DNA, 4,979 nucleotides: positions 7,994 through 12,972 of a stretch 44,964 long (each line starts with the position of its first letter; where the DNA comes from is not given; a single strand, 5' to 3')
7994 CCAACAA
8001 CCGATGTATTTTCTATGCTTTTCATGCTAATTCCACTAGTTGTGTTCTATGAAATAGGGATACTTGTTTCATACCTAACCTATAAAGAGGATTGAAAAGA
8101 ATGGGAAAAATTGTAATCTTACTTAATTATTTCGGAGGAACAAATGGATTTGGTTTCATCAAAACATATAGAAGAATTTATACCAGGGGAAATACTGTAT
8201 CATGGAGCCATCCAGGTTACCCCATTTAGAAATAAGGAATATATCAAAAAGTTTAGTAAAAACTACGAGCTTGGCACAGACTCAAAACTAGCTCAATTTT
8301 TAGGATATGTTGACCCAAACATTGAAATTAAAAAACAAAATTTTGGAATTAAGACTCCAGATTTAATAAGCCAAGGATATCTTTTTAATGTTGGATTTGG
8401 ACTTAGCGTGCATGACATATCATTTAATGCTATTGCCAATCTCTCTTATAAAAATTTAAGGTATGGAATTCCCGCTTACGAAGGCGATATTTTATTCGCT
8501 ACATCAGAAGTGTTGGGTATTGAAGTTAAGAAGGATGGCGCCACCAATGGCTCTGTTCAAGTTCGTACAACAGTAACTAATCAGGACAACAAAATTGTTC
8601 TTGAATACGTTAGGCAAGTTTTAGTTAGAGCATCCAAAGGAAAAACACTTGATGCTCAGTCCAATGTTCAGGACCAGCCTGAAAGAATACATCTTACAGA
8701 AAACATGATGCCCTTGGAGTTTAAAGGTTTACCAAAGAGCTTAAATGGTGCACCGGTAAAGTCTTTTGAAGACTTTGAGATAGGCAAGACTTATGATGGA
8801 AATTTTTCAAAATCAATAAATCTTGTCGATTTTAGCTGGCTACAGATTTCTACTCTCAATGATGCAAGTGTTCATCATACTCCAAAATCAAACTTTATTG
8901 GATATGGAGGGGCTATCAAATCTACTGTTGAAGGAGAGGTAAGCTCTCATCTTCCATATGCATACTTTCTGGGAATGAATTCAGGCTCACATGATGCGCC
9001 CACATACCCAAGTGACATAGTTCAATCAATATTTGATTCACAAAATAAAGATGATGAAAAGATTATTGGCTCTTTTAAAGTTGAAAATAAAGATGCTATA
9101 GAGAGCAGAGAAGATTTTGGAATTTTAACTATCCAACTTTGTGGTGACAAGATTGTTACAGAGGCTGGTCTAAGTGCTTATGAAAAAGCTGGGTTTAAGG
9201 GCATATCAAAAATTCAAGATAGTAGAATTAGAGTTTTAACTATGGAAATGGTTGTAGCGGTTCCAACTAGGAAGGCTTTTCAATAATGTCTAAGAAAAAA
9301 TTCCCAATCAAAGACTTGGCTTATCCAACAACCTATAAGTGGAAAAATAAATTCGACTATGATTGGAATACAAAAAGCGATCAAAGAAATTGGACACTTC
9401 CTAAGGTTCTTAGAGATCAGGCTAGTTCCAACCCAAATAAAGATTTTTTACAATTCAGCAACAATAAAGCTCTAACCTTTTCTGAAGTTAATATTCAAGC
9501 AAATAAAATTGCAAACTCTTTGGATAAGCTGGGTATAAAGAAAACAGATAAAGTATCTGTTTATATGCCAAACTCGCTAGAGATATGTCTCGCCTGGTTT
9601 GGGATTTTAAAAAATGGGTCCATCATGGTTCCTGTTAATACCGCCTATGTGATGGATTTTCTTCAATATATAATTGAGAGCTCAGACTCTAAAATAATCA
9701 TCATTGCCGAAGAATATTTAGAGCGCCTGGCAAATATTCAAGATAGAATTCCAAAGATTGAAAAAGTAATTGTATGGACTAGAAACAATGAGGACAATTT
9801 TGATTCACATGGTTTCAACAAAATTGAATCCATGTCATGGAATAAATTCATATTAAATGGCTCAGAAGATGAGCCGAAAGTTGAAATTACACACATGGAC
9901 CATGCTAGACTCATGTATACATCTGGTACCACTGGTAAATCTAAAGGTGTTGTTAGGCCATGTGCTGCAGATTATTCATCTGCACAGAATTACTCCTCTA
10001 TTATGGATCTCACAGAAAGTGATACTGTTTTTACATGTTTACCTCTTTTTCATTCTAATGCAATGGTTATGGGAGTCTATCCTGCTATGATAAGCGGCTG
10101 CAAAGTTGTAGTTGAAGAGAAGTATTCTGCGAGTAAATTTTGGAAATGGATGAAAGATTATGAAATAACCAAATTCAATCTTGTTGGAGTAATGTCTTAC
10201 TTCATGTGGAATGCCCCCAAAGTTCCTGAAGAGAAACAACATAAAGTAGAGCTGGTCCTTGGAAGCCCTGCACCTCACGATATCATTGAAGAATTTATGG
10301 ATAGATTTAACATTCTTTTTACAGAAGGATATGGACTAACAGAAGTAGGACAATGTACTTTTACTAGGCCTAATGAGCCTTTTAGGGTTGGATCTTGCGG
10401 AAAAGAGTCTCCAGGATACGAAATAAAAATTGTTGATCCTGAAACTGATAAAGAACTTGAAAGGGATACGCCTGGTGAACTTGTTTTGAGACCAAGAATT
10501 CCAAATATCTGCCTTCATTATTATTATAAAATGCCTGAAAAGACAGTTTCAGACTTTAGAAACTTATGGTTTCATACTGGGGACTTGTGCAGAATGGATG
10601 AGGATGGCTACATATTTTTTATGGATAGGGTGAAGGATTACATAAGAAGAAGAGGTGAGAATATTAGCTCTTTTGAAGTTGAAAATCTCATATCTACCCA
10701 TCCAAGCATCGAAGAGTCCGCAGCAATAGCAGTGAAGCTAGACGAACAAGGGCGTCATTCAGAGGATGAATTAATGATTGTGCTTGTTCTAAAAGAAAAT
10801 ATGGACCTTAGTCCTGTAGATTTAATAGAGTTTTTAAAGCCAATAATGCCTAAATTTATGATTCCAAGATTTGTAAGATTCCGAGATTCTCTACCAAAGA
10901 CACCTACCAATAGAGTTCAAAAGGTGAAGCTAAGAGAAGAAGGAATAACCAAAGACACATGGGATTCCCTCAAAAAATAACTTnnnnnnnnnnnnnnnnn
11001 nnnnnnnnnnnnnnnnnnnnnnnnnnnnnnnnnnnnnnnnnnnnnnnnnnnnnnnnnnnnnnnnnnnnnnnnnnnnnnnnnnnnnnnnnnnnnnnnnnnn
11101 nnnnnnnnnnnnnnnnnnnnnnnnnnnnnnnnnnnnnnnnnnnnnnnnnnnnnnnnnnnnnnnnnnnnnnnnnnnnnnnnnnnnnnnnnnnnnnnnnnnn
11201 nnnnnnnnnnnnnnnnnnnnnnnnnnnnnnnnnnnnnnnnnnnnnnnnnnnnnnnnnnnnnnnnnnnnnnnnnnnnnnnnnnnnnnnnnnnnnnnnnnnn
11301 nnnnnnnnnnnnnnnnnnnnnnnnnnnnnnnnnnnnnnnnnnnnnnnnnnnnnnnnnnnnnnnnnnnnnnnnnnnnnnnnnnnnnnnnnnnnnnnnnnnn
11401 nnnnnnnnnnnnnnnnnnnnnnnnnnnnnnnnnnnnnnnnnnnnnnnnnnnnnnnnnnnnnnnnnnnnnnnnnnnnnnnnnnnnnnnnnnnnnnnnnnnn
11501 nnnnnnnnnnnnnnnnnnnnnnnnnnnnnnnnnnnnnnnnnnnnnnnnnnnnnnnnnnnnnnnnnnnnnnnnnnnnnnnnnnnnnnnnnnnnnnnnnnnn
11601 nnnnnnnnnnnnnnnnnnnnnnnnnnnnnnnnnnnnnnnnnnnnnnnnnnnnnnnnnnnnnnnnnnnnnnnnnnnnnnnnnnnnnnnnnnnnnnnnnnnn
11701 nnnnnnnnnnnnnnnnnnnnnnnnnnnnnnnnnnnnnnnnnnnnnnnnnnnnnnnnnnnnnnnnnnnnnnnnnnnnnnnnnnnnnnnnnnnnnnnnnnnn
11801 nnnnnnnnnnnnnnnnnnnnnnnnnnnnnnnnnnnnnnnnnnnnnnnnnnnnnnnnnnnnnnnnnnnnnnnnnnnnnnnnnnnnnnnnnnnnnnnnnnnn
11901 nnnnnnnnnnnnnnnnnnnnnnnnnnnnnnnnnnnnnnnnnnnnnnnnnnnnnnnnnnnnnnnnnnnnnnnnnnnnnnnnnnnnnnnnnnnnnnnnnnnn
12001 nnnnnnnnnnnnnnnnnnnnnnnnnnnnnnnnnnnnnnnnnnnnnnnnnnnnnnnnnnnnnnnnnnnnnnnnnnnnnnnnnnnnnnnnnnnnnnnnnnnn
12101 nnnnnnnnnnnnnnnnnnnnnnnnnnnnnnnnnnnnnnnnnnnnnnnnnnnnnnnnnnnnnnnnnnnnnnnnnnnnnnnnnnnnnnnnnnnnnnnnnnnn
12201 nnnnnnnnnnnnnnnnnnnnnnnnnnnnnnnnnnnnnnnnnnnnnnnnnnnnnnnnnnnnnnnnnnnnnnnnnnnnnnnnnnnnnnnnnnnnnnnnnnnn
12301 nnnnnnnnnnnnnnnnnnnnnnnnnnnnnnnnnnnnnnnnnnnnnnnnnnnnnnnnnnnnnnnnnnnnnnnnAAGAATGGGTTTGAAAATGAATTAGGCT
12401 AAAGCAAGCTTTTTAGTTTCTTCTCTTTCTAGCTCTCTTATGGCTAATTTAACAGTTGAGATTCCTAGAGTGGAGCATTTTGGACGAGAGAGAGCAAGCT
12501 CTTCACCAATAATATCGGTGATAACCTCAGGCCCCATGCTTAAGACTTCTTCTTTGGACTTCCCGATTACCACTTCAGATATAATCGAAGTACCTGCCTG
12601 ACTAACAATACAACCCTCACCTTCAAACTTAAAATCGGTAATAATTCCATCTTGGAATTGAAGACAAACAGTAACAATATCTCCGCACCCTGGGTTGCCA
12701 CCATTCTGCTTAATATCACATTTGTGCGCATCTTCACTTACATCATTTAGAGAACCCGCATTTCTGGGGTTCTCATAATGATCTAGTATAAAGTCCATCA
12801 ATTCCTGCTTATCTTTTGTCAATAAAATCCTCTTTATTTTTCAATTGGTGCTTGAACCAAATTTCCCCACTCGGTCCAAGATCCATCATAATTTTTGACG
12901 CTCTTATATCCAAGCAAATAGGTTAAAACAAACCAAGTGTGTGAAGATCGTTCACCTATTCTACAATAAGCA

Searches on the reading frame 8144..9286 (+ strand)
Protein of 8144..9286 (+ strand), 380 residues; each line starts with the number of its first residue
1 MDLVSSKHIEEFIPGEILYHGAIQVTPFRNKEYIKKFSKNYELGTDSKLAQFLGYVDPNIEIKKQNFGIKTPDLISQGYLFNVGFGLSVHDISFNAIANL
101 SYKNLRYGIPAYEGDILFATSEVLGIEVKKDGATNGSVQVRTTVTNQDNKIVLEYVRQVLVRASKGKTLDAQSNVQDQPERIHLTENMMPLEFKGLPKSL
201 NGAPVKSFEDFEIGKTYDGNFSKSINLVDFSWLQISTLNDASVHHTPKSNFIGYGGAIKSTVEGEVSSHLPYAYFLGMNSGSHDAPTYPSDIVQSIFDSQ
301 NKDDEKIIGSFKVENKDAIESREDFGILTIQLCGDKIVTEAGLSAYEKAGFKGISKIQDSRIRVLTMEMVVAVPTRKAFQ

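Call 4: search_protein_families(library=pfam, proteins=[window:8144-9286:+], max_evalue=0.01)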
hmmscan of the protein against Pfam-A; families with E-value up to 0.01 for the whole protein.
window:8144-9286:+ (380 aa): 2 families
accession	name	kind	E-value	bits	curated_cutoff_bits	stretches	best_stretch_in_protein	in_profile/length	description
PF19315.5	MC_hydratase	-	0.004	16.8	26.5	0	75-213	76-210/353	Mesaconyl-CoA hydratase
PF13452.11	FAS1_DH_region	-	0.0046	17.5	22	0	103-154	80-131/132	FAS1-like, dehydratase domain region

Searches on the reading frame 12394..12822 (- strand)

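Call 4: search_protein_families(library=pfam, proteins=[window:12394-12822:-], max_evalue=0.01)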
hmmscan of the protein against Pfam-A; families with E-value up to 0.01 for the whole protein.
window:12394-12822:- (142 aa): 1 family
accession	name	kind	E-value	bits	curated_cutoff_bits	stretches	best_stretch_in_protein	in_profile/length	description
PF01592.21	NifU_N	-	1.5e-22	80.5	22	1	10-135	4-124/127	NifU-like N terminal domain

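Call 7: search_protein_families(library=ncbifam, proteins=[window:12394-12822:-], max_evalue=0.1)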
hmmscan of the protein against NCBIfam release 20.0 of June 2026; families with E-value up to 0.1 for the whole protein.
window:12394-12822:- (142 aa): 4 families
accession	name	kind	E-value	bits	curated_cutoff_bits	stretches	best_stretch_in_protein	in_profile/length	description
TIGR01994.1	SUF_scaf_2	equivalog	2.7e-21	76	92.5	1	9-100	6-90/137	Fe-S cluster assembly sulfur transfer protein SufU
TIGR03419.1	NifU_clost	equivalog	1.5e-19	70.5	187.9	1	11-133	4-118/121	Fe-S cluster assembly scaffold protein NifU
TIGR01999.1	iscU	equivalog_domain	1.3e-17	64.1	192.4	1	10-133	3-121/124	Fe-S cluster assembly scaffold IscU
TIGR02000.1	NifU_proper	equivalog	6.2e-10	38.9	273.3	1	10-131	6-121/290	Fe-S cluster assembly protein NifU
